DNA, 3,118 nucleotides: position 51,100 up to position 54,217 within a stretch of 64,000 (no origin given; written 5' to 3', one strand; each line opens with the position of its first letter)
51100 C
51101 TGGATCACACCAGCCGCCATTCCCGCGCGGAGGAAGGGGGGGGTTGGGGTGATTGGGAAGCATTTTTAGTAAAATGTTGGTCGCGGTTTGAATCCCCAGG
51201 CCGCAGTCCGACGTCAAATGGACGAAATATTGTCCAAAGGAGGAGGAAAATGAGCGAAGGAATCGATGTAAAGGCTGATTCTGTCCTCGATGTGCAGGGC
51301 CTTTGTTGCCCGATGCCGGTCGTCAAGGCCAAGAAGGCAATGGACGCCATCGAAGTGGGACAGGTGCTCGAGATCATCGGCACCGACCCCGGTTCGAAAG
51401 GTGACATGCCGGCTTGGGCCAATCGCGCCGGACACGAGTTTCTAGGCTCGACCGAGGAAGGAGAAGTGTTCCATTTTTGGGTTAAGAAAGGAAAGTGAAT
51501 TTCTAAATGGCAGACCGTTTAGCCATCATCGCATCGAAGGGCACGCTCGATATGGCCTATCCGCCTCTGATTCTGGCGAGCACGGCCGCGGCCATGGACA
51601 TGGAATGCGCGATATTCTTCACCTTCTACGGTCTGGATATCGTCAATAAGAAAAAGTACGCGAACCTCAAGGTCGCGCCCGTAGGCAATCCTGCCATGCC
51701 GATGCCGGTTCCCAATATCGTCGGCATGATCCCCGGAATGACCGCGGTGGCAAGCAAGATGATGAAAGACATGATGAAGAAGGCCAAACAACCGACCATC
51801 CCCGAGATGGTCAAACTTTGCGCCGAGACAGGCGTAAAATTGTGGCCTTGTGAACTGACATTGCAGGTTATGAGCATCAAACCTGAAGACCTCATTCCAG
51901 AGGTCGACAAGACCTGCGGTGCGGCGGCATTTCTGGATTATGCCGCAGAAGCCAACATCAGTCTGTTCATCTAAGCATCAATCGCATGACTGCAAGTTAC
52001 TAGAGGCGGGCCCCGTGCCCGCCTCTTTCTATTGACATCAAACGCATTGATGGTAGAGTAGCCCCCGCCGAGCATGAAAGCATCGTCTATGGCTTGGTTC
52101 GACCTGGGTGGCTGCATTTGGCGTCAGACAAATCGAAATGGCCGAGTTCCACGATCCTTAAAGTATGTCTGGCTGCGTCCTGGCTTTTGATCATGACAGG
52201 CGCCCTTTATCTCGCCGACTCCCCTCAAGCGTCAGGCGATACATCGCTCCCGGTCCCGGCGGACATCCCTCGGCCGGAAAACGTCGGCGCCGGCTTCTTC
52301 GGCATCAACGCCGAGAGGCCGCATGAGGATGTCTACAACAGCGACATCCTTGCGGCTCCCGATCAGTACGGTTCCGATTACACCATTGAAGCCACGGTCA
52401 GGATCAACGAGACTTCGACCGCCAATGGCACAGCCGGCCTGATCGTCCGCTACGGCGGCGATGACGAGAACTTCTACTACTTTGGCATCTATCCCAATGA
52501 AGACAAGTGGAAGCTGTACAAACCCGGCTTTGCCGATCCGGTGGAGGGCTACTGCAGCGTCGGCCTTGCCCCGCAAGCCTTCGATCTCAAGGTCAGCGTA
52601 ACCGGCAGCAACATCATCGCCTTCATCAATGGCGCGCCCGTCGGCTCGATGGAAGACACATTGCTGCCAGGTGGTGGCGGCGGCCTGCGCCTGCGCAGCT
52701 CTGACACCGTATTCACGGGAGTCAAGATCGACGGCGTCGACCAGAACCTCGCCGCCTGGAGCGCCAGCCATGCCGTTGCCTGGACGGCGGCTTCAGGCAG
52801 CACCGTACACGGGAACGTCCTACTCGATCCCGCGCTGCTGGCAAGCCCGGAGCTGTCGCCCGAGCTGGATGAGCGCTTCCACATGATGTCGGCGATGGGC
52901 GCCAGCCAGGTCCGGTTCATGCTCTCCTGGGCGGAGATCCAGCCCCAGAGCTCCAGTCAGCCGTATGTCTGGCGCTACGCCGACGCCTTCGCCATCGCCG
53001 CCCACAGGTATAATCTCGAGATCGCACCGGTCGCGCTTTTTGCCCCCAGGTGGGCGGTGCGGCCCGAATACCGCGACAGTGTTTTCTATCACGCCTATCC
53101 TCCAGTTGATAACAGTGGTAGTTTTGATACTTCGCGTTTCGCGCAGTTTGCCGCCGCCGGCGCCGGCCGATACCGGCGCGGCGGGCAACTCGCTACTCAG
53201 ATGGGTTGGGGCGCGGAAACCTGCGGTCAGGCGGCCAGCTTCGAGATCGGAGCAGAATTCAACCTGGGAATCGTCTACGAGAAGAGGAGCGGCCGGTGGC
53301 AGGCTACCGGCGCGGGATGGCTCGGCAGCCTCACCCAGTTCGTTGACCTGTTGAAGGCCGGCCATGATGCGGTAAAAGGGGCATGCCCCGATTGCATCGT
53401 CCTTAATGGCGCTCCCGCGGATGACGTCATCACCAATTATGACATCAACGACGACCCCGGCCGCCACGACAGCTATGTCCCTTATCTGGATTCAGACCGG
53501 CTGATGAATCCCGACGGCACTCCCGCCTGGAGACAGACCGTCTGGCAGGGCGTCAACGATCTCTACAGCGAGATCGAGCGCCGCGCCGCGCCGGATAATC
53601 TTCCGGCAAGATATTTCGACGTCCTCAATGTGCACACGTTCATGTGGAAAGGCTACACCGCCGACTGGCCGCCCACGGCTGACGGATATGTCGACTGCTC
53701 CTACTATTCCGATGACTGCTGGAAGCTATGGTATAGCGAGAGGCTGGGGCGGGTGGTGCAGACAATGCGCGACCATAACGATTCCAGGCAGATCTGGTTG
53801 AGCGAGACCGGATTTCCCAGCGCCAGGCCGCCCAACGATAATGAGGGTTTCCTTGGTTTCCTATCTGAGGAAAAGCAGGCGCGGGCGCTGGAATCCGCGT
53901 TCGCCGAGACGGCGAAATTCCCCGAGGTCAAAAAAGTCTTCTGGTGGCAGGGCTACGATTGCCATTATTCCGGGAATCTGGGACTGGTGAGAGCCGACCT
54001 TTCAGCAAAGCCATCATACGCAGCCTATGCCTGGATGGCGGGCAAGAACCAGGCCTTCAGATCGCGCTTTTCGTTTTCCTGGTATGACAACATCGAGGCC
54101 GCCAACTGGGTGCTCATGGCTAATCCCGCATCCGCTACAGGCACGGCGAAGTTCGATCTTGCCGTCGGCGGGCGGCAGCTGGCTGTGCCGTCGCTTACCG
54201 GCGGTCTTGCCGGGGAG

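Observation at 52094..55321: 1075-aa secreted multidomain protein ending in four ~106-aa tandem modules of an unrecognised repeat family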

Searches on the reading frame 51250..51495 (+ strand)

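Call 88: search_protein_families(library=ncbifam, proteins=[window:51250-51495:+], max_evalue=0.00001)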
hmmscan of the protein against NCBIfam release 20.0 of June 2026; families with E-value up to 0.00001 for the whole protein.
window:51250-51495:+ (82 aa): 4 families
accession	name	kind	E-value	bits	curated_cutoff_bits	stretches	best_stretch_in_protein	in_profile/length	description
NF001423.0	PRK00299.1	equivalog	3.9e-16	58.6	78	1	7-81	6-80/82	sulfurtransferase TusA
NF008242.0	PRK11018.1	equivalog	1.4e-11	43.9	79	1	7-80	5-78/78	sulfurtransferase-like selenium metabolism protein YedF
TIGR03527.1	selenium_YedF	equivalog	7.6e-09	35.7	110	1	13-81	1-69/194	sulfurtransferase-like selenium metabolism protein YedF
NF041048.1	TusA_like_YeeD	exception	2e-06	27.4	147.5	1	13-63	4-54/72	thiosulfate utilization sulfurtransferase TsuB/YeeD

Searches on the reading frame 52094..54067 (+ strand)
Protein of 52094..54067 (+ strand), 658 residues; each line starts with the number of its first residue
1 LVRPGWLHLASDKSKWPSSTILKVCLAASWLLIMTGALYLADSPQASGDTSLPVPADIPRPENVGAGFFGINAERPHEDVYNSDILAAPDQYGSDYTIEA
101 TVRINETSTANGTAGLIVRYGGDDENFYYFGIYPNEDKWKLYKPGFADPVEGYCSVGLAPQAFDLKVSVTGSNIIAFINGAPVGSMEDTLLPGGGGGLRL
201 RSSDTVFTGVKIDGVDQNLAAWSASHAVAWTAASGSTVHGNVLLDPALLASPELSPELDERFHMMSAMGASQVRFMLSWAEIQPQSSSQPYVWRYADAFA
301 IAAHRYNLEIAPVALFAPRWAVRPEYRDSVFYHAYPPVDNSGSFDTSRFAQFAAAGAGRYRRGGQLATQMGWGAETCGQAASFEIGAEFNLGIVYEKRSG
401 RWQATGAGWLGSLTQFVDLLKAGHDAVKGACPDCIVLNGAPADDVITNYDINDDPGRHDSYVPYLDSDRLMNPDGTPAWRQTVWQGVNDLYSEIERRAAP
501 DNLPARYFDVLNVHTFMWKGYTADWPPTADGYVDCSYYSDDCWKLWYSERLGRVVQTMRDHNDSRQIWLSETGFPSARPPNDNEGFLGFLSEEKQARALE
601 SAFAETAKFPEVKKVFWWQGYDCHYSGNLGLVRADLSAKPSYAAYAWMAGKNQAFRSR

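Call 32: find_homologous_proteins(query=window:52094-54067:+, max_evalue=0.001)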
Query window:52094-54067:+ (658 aa): 11 proteins with E <= 0.001 among 8000 candidates.
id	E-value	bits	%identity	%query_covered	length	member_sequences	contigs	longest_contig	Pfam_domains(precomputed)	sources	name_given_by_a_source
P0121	0.0e+0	1179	79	96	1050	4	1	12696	-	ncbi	-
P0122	8.1e-271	918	63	95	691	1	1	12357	-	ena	-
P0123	3.5e-267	906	65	91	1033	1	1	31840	-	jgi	-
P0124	4.4e-265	900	62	96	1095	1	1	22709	-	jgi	jgi:hypothetical protein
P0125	7.5e-264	895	63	91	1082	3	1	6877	-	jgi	-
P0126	7.8e-260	882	63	91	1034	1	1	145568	-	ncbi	ncbi:MAG: hypothetical protein ACYC4D_08375 [Thermoleophilia bacterium]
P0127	4.0e-254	863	61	91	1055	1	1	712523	-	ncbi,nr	ncbi:MAG: hypothetical protein HZB44_03185 [Actinobacteria bacterium]|nr:hypothetical protein [Actin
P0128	5.4e-242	823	60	91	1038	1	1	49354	-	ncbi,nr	ncbi:MAG: hypothetical protein IBX61_02800 [Thermoleophilia bacterium]|nr:hypothetical protein [Ther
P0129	1.6e-93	332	36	96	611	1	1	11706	PF13385.14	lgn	-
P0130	8.5e-93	330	37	89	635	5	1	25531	PF13385.14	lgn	-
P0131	3.8e-88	315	36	92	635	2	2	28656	PF13385.14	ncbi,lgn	ncbi:MAG: hypothetical protein ACYC5F_09925 [Thermoleophilia bacterium]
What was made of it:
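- Three paralogues of this same enzyme lack the module altogether (call 32).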

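Call 44: search_solved_structures(query=A5, max_evalue=10, show_alignments=2)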
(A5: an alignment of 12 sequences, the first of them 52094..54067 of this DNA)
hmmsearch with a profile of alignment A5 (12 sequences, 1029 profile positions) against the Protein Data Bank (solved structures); distinct sequences matched with E-value up to 10: 5.
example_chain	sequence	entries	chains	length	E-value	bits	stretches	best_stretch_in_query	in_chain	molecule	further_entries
4azz_A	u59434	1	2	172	1.7e-09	39.4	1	50-179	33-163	LEVANASE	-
4b1l_A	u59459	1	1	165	2.7e-09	38.7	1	49-177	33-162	LEVANASE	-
4b1m_A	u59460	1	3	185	3e-09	38.6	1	49-177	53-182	LEVANASE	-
7lr4_H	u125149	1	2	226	0.092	13.8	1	831-873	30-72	D3_2/1.12 Fab heavy chain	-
5jvk_A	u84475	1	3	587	0.36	11.8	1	533-615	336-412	Uncharacterized protein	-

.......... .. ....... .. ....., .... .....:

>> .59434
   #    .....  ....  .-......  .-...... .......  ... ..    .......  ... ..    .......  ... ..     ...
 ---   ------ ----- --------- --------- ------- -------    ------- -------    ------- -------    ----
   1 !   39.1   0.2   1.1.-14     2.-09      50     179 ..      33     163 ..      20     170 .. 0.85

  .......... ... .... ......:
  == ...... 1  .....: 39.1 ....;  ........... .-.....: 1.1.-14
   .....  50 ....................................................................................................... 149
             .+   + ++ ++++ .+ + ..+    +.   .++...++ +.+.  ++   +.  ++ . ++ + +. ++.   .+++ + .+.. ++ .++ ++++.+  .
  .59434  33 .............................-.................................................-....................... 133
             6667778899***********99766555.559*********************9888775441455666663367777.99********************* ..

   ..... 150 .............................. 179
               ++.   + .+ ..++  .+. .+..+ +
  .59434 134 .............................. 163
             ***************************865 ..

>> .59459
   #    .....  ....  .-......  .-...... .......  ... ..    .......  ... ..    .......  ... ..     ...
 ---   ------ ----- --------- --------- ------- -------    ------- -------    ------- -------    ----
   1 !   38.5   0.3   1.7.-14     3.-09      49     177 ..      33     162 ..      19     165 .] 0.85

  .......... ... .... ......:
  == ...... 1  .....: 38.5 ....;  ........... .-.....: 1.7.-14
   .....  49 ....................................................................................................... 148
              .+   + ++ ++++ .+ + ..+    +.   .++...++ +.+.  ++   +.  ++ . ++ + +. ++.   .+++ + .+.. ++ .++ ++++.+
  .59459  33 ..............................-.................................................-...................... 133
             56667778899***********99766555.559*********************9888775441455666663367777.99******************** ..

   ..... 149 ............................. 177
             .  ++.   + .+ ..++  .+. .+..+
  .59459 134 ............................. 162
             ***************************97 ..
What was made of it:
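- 52289..52738 (+): CBM66 / LamG-like beta-sandwich domain (aa ~66-215). Profile vs PDB 4azz, 4b1l and 4b1m (CBM66 of B. subtilis levanase): E=1.7e-9 (call 44).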

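Call 45: search_protein_families(library=pfam, proteins=[P0129, P0130, P0131, P0124, P0127], max_evalue=1)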
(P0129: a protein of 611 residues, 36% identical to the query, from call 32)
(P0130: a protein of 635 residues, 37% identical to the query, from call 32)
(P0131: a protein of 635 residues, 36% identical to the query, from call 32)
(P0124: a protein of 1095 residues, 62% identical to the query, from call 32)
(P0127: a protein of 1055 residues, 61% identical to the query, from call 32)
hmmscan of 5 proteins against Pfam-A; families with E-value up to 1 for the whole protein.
P0129 (611 aa): 4 families
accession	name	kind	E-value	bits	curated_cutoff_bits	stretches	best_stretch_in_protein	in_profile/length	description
PF13385.13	Laminin_G_3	-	3.2e-06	27.8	27.6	1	77-175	16-110/151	Concanavalin A-like lectin/glucanases superfamily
PF06439.18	3keto-disac_hyd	-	0.0052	17.3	26.8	1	80-166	54-147/187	3-keto-disaccharide hydrolase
PF07791.16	Imm11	-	0.047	13.4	22.1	1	254-298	74-117/194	Immunity protein family (Imm11)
PF11790.14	Glyco_hydro_cc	-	0.13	12.2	21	1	515-593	155-227/237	Glycosyl hydrolase catalytic core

P0130 (635 aa): 4 families
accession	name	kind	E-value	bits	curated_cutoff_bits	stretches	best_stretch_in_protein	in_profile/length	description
PF13385.13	Laminin_G_3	-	5.5e-06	27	27.6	1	91-186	14-104/151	Concanavalin A-like lectin/glucanases superfamily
PF01373.23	Glyco_hydro_14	-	0.015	14.7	27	1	280-334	17-71/402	Glycosyl hydrolase family 14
PF18989.5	DUF5722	-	0.16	11.3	30.5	1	549-629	283-367/393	Family of unknown function (DUF5722)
PF00150.24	Cellulase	-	0.24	11.3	23.5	0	284-376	26-116/272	Cellulase (glycosyl hydrolase family 5)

P0131 (635 aa): 3 families
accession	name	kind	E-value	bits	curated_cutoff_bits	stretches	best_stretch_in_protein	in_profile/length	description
PF13385.13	Laminin_G_3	-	1.7e-05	25.4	27.6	1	82-185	5-103/151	Concanavalin A-like lectin/glucanases superfamily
PF01373.23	Glyco_hydro_14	-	1.8e-05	24.3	27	1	266-334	3-71/402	Glycosyl hydrolase family 14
PF02449.21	Glyco_hydro_42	-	0.021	14.6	21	1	282-335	13-66/376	Beta-galactosidase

P0124 (1095 aa): 0 families

P0127 (1055 aa): 1 family
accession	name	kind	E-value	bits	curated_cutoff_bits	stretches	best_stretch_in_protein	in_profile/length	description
PF13385.13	Laminin_G_3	-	0.00062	20.4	27.6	1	50-148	16-110/151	Concanavalin A-like lectin/glucanases superfamily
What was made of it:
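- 52289..52738 (+): Paralogues hit Laminin_G_3 (call 45).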

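Call 60: predict_structure(alignment_id=A5)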
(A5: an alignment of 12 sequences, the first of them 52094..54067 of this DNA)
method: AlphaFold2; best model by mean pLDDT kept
length: 658 residues; sequences in the alignment: 12
mean_pLDDT: 69.4   pTM: 0.70
mean pLDDT of the five models: 69.4, 58.7, 58.0, 55.8, 52.8
residues with pLDDT >= 90: 139; 70-90: 219; 50-70: 165; < 50: 135
segments of 3 or more residues with pLDDT < 50: 1-18, 34-59, 76-82, 284-288, 454-469, 518-535, 576-587, 620-638, 653-658
pLDDT, mean of each block of 10 residues (from residue 1): 30 37 58 45 25 43 60 53 71 89 77 83 73 82 75 69 91 92 85 81 83 90 63 74 64 65 72 73 50 76 88 78 72 79 87 91 92 87 86 57 66 89 96 91 64 47 41 53 84 92 94 65 40 51 72 91 89 52 46 67 80 73 34 41 62 43
secondary structure, 60 per line:
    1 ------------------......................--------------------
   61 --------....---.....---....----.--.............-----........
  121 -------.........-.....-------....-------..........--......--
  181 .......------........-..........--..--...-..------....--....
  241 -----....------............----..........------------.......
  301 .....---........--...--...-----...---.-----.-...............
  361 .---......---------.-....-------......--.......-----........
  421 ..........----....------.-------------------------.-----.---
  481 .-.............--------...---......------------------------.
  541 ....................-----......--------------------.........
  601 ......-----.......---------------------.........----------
elements in order (helices of 4 or more, strands of 3 or more residues): H19-40 E69-72 H76-80 E84-87 E95-107 E113-120 E128-133 E138-142 E150-153 E161-170 E173-178 E181-187 E194-201 E203-212 E231-234 E237-240 H246-249 H256-267 E272-278 H294-305 E309-316 H346-360 H365-370 E382-385 E393-398 E401-407 H413-430 E435-438 H483-495 E510-515 H540-560 E566-571 H592-606 E612-618 H640-648
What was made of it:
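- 52154..52216 (+): Hydrophobic N-terminal segment (aa 21-41), a signal peptide or signal anchor. Modelled as a helix at aa 19-40 (call 60).
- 52826..54058 (+): Clan GH-A-like (beta/alpha)8 barrel (aa ~245-655) with no Pfam or NCBIfam family. The putative acid/base is Glu388 (nt 53255-53257, motif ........). The putative nucleophile is Glu571 (nt 53804-53806, motif WLSETG). Alternating beta/alpha pattern in the AF2 model; model confidence is moderate (pLDDT 69, pTM 0.70; call 60).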

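Call 62: fold_search(model_id=the predicted structure, library=pdb)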
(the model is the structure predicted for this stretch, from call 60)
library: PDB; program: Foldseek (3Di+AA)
matches with E <= 10: 1858; with E <= 0.001: 697
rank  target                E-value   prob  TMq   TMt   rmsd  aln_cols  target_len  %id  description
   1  5bx9                  4.4e-12  1.00  0.36  0.54   6.3       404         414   16  Structure of PslG from Pseudomonas aeruginosa (released 2015-10-07)
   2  9g17_A                1.4e-11  1.00  0.35  0.54   6.3       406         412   16  Structure of PslG with a covalently- bound pentasaccharide (released 2025-03-05)
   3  4zn2_A                5.1e-11  1.00  0.35  0.54   6.3       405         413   16  Glycosyl hydrolase from Pseudomonas aeruginosa (released 2016-01-06)
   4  4b1m_C                6.6e-09  1.00  0.19  0.71   2.7       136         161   20  CARBOHYDRATE BINDING MODULE CBM66 FROM BACILLUS SUBTILIS (released 2012-12-12)
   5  4b1m_B                6.6e-09  1.00  0.18  0.69   2.6       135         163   21  CARBOHYDRATE BINDING MODULE CBM66 FROM BACILLUS SUBTILIS (released 2012-12-12)
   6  4b1m_A                1.0e-08  1.00  0.19  0.70  11.5       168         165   18  CARBOHYDRATE BINDING MODULE CBM66 FROM BACILLUS SUBTILIS (released 2012-12-12)
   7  5z3k_A                1.6e-08  1.00  0.33  0.45   6.1       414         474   12  Crystal structure of glucosidase from Croceicoccus marinus at 1.8 Angstrom resolution (released 2019-01-23)
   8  4b1l                  1.8e-08  1.00  0.19  0.72   2.3       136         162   20  CARBOHYDRATE BINDING MODULE CBM66 FROM BACILLUS SUBTILIS (released 2012-12-12)
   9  4azz_A                2.1e-08  1.00  0.19  0.70   3.7       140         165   20  Carbohydrate binding module CBM66 from Bacillus subtilis (released 2012-07-25)
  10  6ncw_D                3.9e-08  1.00  0.30  0.34  19.3       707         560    9  Crystal structure of a GH2 beta-galacturonidase from Eisenbergiella tayi bound to glycerol (released 2019-02-20)
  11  6ncw_B                5.5e-08  1.00  0.30  0.34  19.8       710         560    8  Crystal structure of a GH2 beta-galacturonidase from Eisenbergiella tayi bound to glycerol (released 2019-02-20)
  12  6xxw                  5.5e-08  1.00  0.27  0.30  21.6       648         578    8  Structure of beta-D-Glucuronidase for Dictyoglomus thermophilum. (released 2020-07-15)
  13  6ncw_A                8.5e-08  1.00  0.30  0.34  19.4       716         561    9  Crystal structure of a GH2 beta-galacturonidase from Eisenbergiella tayi bound to glycerol (released 2019-02-20)
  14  4cd7_A                9.5e-08  1.00  0.28  0.53   8.1       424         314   12  The structure of GH113 beta-mannanase AaManA from Alicyclobacillus acidocaldarius in complex with ManIFG and beta-1,4- (released 2014-04-02)
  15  5c70_A                9.5e-08  1.00  0.29  0.32  16.2       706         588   11  The structure of Aspergillus oryzae beta-glucuronidase (released 2016-06-15)
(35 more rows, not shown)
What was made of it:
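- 52289..52738 (+): Foldseek: TMt 0.70-0.72, rmsd 2.3-2.7 A (call 62).
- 52826..54058 (+): Foldseek best hit is PslG GH39 (5bx9), E=4.4e-12, followed by GH2, GH113, GH5, GH164, GH1 and Cwp19 (call 62).
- On Clan GH-A glycoside hydrolases (cargo domain): AF2 secondary-structure pattern and Foldseek hits, all from clan GH-A, with PslG first (calls 60, 62).
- Closest known: SLH domain triplets. Same: Cwp19 of C. difficile (GH-like TIM barrel plus CWB2) is even among the fold matches of this protein's catalytic domain (call 62).
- Closest known: PslG. Same: A CBM66-like sandwich (calls 44, 62).
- In this protein it follows a CBM66-like domain and a GH-A barrel (calls 44, 62).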

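Call 71: find_encoding_contigs(protein=P0121, flank=6000, max_places=2)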
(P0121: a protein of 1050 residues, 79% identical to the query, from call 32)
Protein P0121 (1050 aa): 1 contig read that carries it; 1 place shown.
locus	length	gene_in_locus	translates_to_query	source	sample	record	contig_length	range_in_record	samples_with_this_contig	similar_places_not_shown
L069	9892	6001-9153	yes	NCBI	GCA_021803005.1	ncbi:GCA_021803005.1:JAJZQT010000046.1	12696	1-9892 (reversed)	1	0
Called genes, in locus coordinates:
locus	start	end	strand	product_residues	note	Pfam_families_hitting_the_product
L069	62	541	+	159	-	PF11969:DcpS_C, PF01230:HIT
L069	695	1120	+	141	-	PF02082:Rrf2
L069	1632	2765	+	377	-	PF08735:DUF1786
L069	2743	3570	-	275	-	PF12679:ABC2_membrane_2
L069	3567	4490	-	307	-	PF00005:ABC_tran, PF13304:AAA_21 (faint)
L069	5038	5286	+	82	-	PF01206:TusA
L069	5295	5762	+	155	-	PF02635:DsrE (weak), PF13686:DrsE_2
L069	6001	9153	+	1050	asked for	-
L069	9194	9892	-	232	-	?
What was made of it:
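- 52094..55321 (+): ORF of 1075 aa. The TTG start is the most upstream in-frame start, so the exact start is uncertain. One lies in a syntenic context in MAG JAJZQT (call 71).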
